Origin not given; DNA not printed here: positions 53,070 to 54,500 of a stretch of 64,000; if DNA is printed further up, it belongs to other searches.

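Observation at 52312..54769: Compact precursor / unknown enzyme / DMT exporter operon with 4-nt overlaps at both junctions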

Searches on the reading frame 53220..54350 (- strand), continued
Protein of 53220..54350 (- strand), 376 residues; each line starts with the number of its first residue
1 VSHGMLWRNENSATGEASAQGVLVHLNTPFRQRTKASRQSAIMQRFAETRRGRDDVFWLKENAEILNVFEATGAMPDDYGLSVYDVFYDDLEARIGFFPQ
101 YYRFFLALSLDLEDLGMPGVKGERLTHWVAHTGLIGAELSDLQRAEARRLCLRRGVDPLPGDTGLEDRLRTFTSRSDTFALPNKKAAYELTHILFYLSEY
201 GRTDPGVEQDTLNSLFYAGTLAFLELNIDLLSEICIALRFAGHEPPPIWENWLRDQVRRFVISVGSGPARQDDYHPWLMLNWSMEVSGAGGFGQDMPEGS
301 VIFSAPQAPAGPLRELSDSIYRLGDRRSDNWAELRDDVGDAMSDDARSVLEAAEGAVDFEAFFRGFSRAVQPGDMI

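Call 28: fold_search(model_id=the predicted structure, library=pdb)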
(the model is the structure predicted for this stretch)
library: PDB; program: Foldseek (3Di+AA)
matches with E <= 10: 617; with E <= 0.001: 0
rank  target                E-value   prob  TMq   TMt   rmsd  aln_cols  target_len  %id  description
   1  3rk6_A                1.8e-01  0.51  0.18  0.26  12.3       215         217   12  Crystal structure of the middle domain of human Paip1 (released 2011-05-18)
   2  8a9j_B                2.9e-01  0.15  0.16  0.08  21.5       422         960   11  Cryo-EM structure of USP1-UAF1 bound to FANCI and mono-ubiquitinated FANCD2 without ML323 (consensus reconstruction) (released 2022-10-12)
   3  1th1_B                3.7e-01  0.20  0.18  0.15  20.2       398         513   10  Beta-catenin in complex with a phosphorylated APC 20aa repeat fragment (released 2004-09-07)
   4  8i0p_I                3.7e-01  0.09  0.12  0.08  29.2       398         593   12  The cryo-EM structure of human pre-Bact complex (released 2024-07-31)
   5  8r6s_F                4.1e-01  0.18  0.16  0.11  21.8       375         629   13  Plastid-encoded RNA polymerase (Integrated model) (released 2024-03-13)
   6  9cpa_Q                4.1e-01  0.15  0.16  0.14  18.4       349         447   11  Structure of a Mammalian DHX29-bound 43S Pre-initiation Complex (released 2025-07-23)
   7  7m6k_B                4.2e-01  0.47  0.24  0.27  12.7       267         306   11  Crystal structure of the ARM domain from Drosophila SARM1 in complex with VMN (released 2022-02-02)
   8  9epc_F                4.6e-01  0.13  0.14  0.09  21.6       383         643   12  Cryo-EM structure of the Plastid-encoded RNA polymerase from Sinapis alba (released 2025-06-18)
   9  4nzw_A                4.8e-01  0.16  0.17  0.20  17.8       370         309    9  Crystal Structure of STK25-MO25 Complex (released 2014-12-03)
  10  4evp                  4.8e-01  0.10  0.13  0.10  19.8       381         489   15  Crystal Structure of Mouse Catenin beta-59 in 7.2M urea (released 2013-05-01)
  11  8j07_T                5.0e-01  0.28  0.19  0.20  16.8       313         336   12  96nm repeat of human respiratory doublet microtubule and associated axonemal complexes (released 2023-07-26)
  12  4rv1_D                5.0e-01  0.25  0.21  0.19  16.9       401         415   10  Crystal Structure of Engineered Protein. Northeast Structural Genomics Consortium (NESG) Target OR497. (released 2014-12-10)
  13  8fni_8                5.2e-01  0.20  0.20  0.17  19.0       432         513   14  Cryo-EM structure of RNase-treated RESC-B in trypanosomal RNA editing (released 2023-07-19)
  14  4u1d_B                5.2e-01  0.18  0.19  0.16  22.0       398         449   12  Structure of the PCI domain of translation initiation factor eIF3a (released 2014-09-10)
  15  5xbk_D                5.5e-01  0.16  0.20  0.20  17.0       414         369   12  Crystal structure of human Importin4 (released 2018-02-14)
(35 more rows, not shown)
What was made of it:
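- On alpha-KG-dependent HExxH peptide hydroxylases (TIGR04267 / IPR026337): Foldseek found nothing below E 0.1 in the PDB (call 28).
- The weak, non-significant Foldseek neighbours of B are all helical-repeat peptide binders such as ARM, HEAT and TPR proteins (call 28).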

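Call 34: fold_search(model_id=the predicted structure, library=viral)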
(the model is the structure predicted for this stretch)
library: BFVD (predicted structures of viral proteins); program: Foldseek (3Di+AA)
matches with E <= 10: 236; with E <= 0.001: 0
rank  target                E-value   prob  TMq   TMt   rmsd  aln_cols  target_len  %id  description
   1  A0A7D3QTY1            1.2e-01  0.30  0.16  0.19  21.0       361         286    9  Soluble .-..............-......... factor [Fadolivirus FV1/VV64]
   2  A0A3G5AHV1            2.1e-01  0.23  0.15  0.17  19.2       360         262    9  Uncharacterized protein (Fragment) [Satyrvirus sp.]
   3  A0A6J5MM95            2.2e-01  0.13  0.13  0.10  31.2       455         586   13  Uncharacterized protein [uncultured Caudovirales phage]
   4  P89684                3.0e-01  0.15  0.14  0.07  20.9       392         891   11  Genome polyprotein 2 [Barley mild mosaic virus (strain Na1)]
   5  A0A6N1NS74            4.0e-01  0.15  0.16  0.18  20.3       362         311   11  Gamma-soluble NSF attachment protein [Tupanvirus deep ocean]
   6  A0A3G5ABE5            4.2e-01  0.15  0.15  0.14  22.6       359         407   10  Ankyrin repeat protein [Hyperionvirus sp.]
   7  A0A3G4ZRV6            5.0e-01  0.13  0.16  0.15  23.5       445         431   10  Ankyrin repeat protein [Terrestrivirus sp.]
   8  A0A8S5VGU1            5.2e-01  0.06  0.10  0.09  26.1       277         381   13  Uncharacterized protein [Myoviridae sp. ctkfK18]
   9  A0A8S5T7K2            5.9e-01  0.30  0.17  0.19  18.1       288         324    9  Sel1-like repeat [Myoviridae sp. cta6i12]
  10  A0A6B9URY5            5.9e-01  0.12  0.12  0.10  21.6       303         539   13  (no name in the UniProt tables at hand)
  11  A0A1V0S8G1            6.4e-01  0.09  0.14  0.11  18.8       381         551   10  Tetratricopeptide repeat protein [Catovirus CTV1]
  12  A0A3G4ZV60            6.7e-01  0.09  0.15  0.12  24.0       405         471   12  Uncharacterized protein [Barrevirus sp.]
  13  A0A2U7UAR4            6.7e-01  0.08  0.16  0.10  22.7       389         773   14  Uncharacterized protein [Pandoravirus quercus]
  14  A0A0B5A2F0            7.6e-01  0.11  0.18  0.15  22.2       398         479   10  (no name in the UniProt tables at hand)
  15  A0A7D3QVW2            7.6e-01  0.08  0.14  0.08  22.0       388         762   10  Ubiquitin conjugation factor E4 with U-box domain [Fadolivirus FV1/VV64]
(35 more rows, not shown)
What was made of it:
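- Tried and rejected: Structural homology of B. Foldseek against the PDB and BFVD gave nothing below E 0.1 and TM scores of at most 0.28 (calls 28 and 34).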

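Call 36: find_encoding_contigs(protein=P0001, flank=4000, max_places=3)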
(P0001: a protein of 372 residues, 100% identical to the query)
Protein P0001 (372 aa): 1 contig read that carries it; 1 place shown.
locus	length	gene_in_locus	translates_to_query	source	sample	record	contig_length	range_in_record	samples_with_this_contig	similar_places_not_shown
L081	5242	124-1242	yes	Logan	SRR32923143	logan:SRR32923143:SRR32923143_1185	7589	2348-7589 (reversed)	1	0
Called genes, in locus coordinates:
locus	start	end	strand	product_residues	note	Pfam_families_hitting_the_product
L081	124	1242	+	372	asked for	PF21843:DUF6902, PF21836:DUF6895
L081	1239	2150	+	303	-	PF00892:EamA (weak)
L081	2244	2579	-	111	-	PF01521:Fe-S_biosyn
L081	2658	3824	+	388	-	PF01966:HD, PF13286:HD_assoc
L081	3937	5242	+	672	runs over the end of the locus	PF01578:Cytochrom_C_asm, PF16327:CcmF_C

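Call 37: search_protein_representatives(alignment_id=A1)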
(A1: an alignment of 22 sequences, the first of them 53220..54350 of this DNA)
Query: 22 sequences, 358 profile positions. Proteins with E-value up to 0.001 (for the whole library): 203; up to 1e-10: 158; up to 1e-30: 103. The best 150 are listed.
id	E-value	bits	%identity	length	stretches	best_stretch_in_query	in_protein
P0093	3.6e-170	581.9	-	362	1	1-356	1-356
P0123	3.0e-129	447.2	-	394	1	12-353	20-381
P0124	6.5e-121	419.8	-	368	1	1-352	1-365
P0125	8.4e-121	419.5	-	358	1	17-352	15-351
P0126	2.0e-120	418.3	-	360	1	14-351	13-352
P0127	5.5e-120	416.8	-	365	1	1-350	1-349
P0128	1.6e-117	408.6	-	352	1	1-351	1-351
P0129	2.9e-117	407.8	-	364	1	1-355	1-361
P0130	3.8e-114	397.6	-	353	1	1-352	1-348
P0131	6.8e-114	396.7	-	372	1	3-352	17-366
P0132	3.6e-111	387.8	-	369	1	4-352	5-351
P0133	1.2e-110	386.1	-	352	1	2-352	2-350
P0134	2.7e-110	384.9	-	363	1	22-352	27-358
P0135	1.8e-108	378.9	-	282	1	1-282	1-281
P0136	9.9e-108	376.5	-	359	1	1-354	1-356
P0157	1.6e-93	329.7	-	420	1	23-353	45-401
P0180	2.6e-66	240.2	-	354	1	21-333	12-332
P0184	7.3e-60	219.0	-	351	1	25-336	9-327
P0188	3.9e-57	210.0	-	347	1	24-347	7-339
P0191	2.0e-54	201.1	-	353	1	25-344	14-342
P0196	5.4e-51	189.8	-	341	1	23-303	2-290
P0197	6.3e-50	186.3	-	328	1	39-327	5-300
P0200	1.2e-48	182.1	-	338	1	25-333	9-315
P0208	2.3e-42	161.5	-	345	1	24-301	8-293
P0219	4.5e-33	130.9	-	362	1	23-337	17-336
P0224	9.9e-31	123.2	-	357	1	40-269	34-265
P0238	4.6e-24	101.3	-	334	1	29-350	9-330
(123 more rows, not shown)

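Call 38: search_protein_families(library=pfam, proteins=[P0180, P0184, P0188, P0191, P0196, P0200, P0208, P0219, P0224, P0238], max_evalue=0.01)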
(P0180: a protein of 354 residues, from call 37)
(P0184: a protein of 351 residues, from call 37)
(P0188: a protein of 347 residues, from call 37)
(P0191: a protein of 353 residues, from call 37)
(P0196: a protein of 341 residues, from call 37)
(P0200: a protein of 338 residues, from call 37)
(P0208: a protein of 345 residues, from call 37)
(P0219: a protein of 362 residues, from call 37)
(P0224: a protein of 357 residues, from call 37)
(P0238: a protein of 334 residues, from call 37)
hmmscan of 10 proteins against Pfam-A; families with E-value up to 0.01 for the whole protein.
P0180 (354 aa): 2 families
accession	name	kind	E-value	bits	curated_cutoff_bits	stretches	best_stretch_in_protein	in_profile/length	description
PF21843.2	DUF6902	-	5.7e-77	259.4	27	1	13-341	22-342/351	Domain of unknown function (DUF6902)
PF21836.2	DUF6895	-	6e-15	55.8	23.8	1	70-221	80-231/289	Domain of unknown function (DUF6895)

P0184 (351 aa): 2 families
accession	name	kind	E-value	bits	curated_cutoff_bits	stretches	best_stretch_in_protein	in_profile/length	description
PF21843.2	DUF6902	-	8.4e-76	255.6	27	1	7-332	23-341/351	Domain of unknown function (DUF6902)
PF21836.2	DUF6895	-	2.1e-16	60.6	23.8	1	45-215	57-232/289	Domain of unknown function (DUF6895)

P0188 (347 aa): 2 families
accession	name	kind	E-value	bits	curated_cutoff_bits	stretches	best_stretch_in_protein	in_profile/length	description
PF21843.2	DUF6902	-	1.8e-68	231.5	27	1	7-340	24-349/351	Domain of unknown function (DUF6902)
PF21836.2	DUF6895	-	7.5e-16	58.8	23.8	1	14-220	21-238/289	Domain of unknown function (DUF6895)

P0191 (353 aa): 2 families
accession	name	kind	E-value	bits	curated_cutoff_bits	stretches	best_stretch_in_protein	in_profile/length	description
PF21843.2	DUF6902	-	2.2e-68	231.2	27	1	13-345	24-348/351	Domain of unknown function (DUF6902)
PF21836.2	DUF6895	-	7e-18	65.4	23.8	1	61-220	73-232/289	Domain of unknown function (DUF6895)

P0196 (341 aa): 2 families
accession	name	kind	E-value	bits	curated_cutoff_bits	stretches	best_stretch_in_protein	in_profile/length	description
PF21843.2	DUF6902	-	6.5e-61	206.6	27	1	2-292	23-305/351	Domain of unknown function (DUF6902)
PF21836.2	DUF6895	-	1.7e-13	51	23.8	1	51-208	73-230/289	Domain of unknown function (DUF6895)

P0200 (338 aa): 2 families
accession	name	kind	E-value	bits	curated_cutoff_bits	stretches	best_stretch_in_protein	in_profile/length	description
PF21843.2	DUF6902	-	7.8e-63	213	27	1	8-321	24-339/351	Domain of unknown function (DUF6902)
PF21836.2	DUF6895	-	0.00034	20.5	23.8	0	57-121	74-139/289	Domain of unknown function (DUF6895)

P0208 (345 aa): 2 families
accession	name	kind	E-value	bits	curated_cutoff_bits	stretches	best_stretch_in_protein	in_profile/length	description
PF21843.2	DUF6902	-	1.7e-54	185.5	27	1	8-294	24-302/351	Domain of unknown function (DUF6902)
PF21836.2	DUF6895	-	9.3e-11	42.1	23.8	1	63-213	80-230/289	Domain of unknown function (DUF6895)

P0219 (362 aa): 2 families
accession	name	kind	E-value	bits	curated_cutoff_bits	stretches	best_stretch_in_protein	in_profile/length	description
PF21843.2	DUF6902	-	1.8e-51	175.6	27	1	6-345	12-346/351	Domain of unknown function (DUF6902)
PF21836.2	DUF6895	-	1.6e-15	57.7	23.8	1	33-227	29-234/289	Domain of unknown function (DUF6895)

P0224 (357 aa): 2 families
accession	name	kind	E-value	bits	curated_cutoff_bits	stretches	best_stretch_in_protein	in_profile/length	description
PF21843.2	DUF6902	-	7.5e-45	153.8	27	1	34-312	40-316/351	Domain of unknown function (DUF6902)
PF21836.2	DUF6895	-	6.3e-11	42.6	23.8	1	73-219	81-229/289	Domain of unknown function (DUF6895)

P0238 (334 aa): 1 family
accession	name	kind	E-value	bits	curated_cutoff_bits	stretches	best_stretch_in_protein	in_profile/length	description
PF21843.2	DUF6902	-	3.2e-29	102.4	27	1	7-329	27-350/351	Domain of unknown function (DUF6902)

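Call 42: find_related_loci(query=A3, collection=metagenome_contigs, flank=4000)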
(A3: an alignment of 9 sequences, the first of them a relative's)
Query A3 (351 aa) in metagenome_contigs; peptide patterns used: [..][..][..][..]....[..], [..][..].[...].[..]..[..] (x = any residue, [..] = any of these).
410 stretches matched a pattern; 2 encode a relative of the query (tblastn E <= 1e-3); 2 distinct loci.
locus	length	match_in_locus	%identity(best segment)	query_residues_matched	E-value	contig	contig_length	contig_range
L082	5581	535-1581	60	1-349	1e-144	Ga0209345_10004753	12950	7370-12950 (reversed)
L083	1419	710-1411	67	1-234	9e-116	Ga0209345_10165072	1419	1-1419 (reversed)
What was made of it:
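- Tried and rejected: The second gave only two loci (call 42).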

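Call 45: find_homologous_proteins(query=A4, max_evalue=0.001)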
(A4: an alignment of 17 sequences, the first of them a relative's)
Query A4 (17 sequences) (351 aa, profile of the alignment): 78 proteins with E <= 0.001 among 8000 candidates.
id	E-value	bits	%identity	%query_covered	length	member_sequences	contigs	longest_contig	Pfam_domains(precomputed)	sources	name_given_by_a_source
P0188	6.3e-131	454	42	94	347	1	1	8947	PF21843.3,PF21836.3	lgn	-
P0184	1.0e-129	450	100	100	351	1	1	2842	PF21843.3,PF21836.3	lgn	-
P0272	1.7e-129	450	41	86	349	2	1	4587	PF21843.3,PF21836.3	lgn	-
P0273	3.4e-127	442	41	93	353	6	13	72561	PF21843.3,PF21836.3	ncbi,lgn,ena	-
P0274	2.7e-122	426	44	97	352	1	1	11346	PF21843.3,PF21836.3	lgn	-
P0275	1.9e-121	423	61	99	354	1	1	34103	PF21843.3,PF21836.3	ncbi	-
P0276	2.0e-121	423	62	99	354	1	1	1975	PF21843.3,PF21836.3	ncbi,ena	-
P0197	4.5e-121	422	41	93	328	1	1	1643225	PF21843.3,PF21836.3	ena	-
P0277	8.3e-121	421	68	100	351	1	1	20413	PF21843.3,PF21836.3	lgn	-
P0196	9.2e-121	421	39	82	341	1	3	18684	PF21843.3,PF21836.3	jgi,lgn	-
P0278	1.1e-119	418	60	99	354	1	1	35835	PF21843.3,PF21836.3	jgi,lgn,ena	-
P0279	5.3e-119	415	40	98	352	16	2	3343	PF21843.3,PF21836.3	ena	-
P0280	1.7e-118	414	59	99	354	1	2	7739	PF21843.3,PF21836.3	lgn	-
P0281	1.8e-118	413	58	99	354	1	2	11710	PF21843.3,PF21836.3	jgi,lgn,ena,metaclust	metaclust:\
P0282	2.2e-118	413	62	99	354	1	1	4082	PF21843.3,PF21836.3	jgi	-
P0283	2.9e-118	413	43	85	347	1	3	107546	PF21843.3,PF21836.3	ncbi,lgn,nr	ncbi:MAG: hypothetical protein EX271_05370 [Acidimicrobiales bacterium]|nr:hypothetical protein [Hyp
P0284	6.0e-118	412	58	99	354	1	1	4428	PF21843.3,PF21836.3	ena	-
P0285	6.4e-118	412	64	99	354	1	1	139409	PF21843.3,PF21836.3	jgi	jgi:hypothetical protein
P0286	6.4e-118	412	62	99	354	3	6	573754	PF21843.3,PF21836.3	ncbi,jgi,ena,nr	ncbi:MAG: hypothetical protein JKY25_05065 [Robiginitomaculum sp.]|nr:hypothetical protein [Robigini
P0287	7.0e-118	412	47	96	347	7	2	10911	PF21843.3,PF21836.3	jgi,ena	-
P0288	3.8e-117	409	55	99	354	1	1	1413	PF21843.3,PF21836.3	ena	-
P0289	1.6e-116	407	60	99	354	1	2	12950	PF21843.3,PF21836.3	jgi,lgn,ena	-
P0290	2.3e-116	407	58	100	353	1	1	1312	PF21843.3,PF21836.3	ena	-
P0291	2.9e-116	406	43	95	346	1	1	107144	PF21843.3,PF21836.3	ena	-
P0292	5.8e-116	405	39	94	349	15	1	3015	PF21843.3,PF21836.3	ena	-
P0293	8.5e-116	405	63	99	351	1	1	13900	PF21843.3,PF21836.3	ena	-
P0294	1.4e-115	404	63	99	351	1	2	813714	PF21843.3,PF21836.3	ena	-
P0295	6.3e-115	402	58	99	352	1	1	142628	PF21843.3,PF21836.3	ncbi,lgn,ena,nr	ncbi:MAG: hypothetical protein COA91_01585 [Robiginitomaculum sp.]|nr:MAG: hypothetical protein COA9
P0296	3.1e-114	400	40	97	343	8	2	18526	PF21843.3,PF21836.3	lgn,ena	-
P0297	1.2e-113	398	44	99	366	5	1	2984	PF21843.3,PF21836.3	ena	-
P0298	2.6e-111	390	43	96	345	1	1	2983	PF21843.3,PF21836.3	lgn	-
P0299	4.3e-111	389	37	97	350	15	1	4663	PF21843.3,PF21836.3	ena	-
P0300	6.9e-111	389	41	93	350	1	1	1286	PF21843.3,PF21836.3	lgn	-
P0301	7.6e-110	385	39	97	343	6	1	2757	PF21843.3,PF21836.3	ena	-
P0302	2.0e-109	384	44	91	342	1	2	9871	PF21843.3,PF21836.3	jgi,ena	-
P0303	3.9e-108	379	40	98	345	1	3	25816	PF21843.3,PF21836.3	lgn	-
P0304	8.7e-108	378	43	97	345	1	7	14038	PF21843.3,PF21836.3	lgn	-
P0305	1.1e-107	378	46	89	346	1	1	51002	PF21843.3,PF21836.3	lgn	-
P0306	5.4e-107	376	38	97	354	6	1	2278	PF21843.3,PF21836.3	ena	-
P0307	4.5e-106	373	46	96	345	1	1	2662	PF21843.3,PF21836.3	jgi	-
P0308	4.8e-106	373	44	83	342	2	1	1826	PF21843.3,PF21836.3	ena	-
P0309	4.9e-106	373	44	83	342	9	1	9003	PF21843.3,PF21836.3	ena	-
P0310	8.1e-106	372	41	98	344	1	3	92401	PF21843.3,PF21836.3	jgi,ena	-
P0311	1.3e-105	371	44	85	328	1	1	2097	PF21843.3,PF21836.3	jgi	-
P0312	6.9e-105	369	41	97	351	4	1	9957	PF21843.3,PF21836.3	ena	-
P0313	7.3e-105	369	43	97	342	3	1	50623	PF21843.3,PF21836.3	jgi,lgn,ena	jgi:hypothetical protein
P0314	2.7e-104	367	46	83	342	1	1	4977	PF21843.3,PF21836.3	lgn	-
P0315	6.7e-104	366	43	85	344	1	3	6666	PF21843.3,PF21836.3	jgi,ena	-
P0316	1.3e-103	365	48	82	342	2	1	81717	PF21843.3,PF21836.3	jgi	jgi:hypothetical protein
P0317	4.0e-103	363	46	81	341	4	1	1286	PF21843.3,PF21836.3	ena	-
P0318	1.3e-102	361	44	84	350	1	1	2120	PF21843.3,PF21836.3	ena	-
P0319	1.6e-102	361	39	97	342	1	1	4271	PF21843.3,PF21836.3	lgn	-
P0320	3.0e-102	360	45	84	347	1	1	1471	PF21843.3,PF21836.3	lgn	-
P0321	4.7e-102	359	38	92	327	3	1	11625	PF21843.3,PF21836.3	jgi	-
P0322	2.8e-100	354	40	98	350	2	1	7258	PF21843.3,PF21836.3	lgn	-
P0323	3.1e-96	340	45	91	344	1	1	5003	PF21843.3,PF21836.3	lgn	-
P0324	1.2e-94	335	43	84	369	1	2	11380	PF21843.3,PF21836.3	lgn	-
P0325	7.3e-94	333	41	96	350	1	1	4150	PF21843.3,PF21836.3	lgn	-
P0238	4.5e-89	317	24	68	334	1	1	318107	PF21843.3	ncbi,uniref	ncbi:hypothetical protein [Donghicola sp. XS_ASV15]|uniref:DUF6902 family protein n=1 Tax=Donghicola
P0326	7.1e-81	290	33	93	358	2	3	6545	PF21843.3,PF21836.3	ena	-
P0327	9.1e-81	289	35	93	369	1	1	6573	PF21843.3,PF21836.3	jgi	-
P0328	1.2e-80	289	41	72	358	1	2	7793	PF21843.3,PF21836.3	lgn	-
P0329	3.0e-79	284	34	92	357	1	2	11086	PF21843.3,PF21836.3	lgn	-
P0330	2.6e-77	278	37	81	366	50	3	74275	PF21843.3,PF21836.3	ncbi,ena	-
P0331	3.8e-76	274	33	94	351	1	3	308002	PF21843.3,PF21836.3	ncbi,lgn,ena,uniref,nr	ncbi:hypothetical protein [uncultured Tateyamaria sp.]|uniref:DUF6902 family protein n=1 Tax=uncultu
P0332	1.5e-74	269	25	68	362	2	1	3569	PF21843.3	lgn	-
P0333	8.5e-74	267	40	81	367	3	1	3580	PF21843.3,PF21836.3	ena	-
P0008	2.2e-73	265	32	94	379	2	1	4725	PF21843.3,PF21836.3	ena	-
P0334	5.7e-73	264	34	94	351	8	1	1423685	PF21843.3,PF21836.3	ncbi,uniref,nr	ncbi:hypothetical protein [uncultured Tateyamaria sp.]|uniref:DUF6902 family protein n=1 Tax=uncultu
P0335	2.0e-72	262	33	92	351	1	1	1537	PF21843.3,PF21836.3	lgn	-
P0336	3.3e-72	261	34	92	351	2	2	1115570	PF21843.3,PF21836.3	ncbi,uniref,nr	ncbi:hypothetical protein [uncultured Tateyamaria sp.]|uniref:DUF6902 family protein n=1 Tax=uncultu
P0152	5.8e-70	254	34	85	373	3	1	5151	PF21843.3,PF21836.3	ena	-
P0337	1.1e-69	253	34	82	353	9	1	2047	PF21843.3,PF21836.3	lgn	-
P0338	1.8e-69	252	37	93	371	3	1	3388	PF21843.3,PF21836.3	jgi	jgi:hypothetical protein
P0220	1.5e-67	246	46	51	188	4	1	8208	PF21843.3,PF21836.3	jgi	-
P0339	1.0e-64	237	39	72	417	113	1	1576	PF21843.3,PF21836.3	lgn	-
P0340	9.5e-64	234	53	62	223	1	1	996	PF21843.3,PF21836.3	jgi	-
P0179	1.6e-60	223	39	69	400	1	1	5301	PF21843.3,PF21836.3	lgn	-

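Call 46: find_encoding_contigs(protein=P0286, flank=4000, max_places=1)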
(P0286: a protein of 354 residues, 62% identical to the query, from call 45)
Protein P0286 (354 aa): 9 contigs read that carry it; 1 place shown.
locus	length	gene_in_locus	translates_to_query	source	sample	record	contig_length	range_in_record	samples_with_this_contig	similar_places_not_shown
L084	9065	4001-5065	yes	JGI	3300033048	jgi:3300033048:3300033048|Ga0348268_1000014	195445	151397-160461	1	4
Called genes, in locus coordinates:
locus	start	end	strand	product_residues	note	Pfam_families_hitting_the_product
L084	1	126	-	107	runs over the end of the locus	PF05284:DUF736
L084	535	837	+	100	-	-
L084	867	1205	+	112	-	-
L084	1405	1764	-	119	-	-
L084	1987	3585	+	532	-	-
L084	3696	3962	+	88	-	-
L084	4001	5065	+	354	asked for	PF21836:DUF6895, PF21843:DUF6902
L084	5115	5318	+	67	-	-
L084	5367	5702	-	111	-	-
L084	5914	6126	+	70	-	-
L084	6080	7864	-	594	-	PF02195:ParB_N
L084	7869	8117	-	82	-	-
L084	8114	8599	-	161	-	-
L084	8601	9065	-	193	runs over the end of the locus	PF07275:ArdA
